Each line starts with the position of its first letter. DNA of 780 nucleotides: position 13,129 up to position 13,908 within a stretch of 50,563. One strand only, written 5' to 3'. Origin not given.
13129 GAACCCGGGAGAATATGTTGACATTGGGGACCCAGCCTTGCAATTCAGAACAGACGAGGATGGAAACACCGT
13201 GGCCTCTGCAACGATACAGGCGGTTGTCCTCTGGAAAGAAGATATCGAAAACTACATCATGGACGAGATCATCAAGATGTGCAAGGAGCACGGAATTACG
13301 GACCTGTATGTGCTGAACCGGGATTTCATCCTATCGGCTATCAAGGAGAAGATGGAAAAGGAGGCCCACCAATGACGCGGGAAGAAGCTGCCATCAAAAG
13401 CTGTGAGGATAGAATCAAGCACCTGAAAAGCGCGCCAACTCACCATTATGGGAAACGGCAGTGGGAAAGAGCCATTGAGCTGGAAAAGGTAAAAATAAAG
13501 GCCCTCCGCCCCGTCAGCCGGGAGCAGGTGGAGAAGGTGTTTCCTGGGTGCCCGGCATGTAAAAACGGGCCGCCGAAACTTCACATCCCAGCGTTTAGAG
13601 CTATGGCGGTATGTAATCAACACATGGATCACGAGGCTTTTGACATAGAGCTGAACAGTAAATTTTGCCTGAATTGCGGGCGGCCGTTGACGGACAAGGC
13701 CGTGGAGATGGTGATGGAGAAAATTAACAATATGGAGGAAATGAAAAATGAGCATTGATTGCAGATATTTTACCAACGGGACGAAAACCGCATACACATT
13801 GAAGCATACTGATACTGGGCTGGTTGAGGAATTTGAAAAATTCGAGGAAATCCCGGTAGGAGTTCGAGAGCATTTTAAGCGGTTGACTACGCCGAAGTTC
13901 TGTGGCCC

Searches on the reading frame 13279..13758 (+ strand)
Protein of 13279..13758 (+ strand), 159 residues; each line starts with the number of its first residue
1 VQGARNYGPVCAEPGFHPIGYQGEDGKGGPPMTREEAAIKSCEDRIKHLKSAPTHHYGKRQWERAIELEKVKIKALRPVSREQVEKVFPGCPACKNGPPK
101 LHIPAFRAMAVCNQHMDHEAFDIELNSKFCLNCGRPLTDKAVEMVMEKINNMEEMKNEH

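Call 69: search_protein_families(library=pfam, proteins=[window:13279-13758:+], max_evalue=0.001)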
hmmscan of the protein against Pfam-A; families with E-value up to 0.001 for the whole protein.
window:13279-13758:+ (159 aa): 1 family
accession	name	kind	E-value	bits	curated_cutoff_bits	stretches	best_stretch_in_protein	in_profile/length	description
PF19474.4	DUF6011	-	0.00026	20.9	26.6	0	127-141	8-22/37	Family of unknown function (DUF6011)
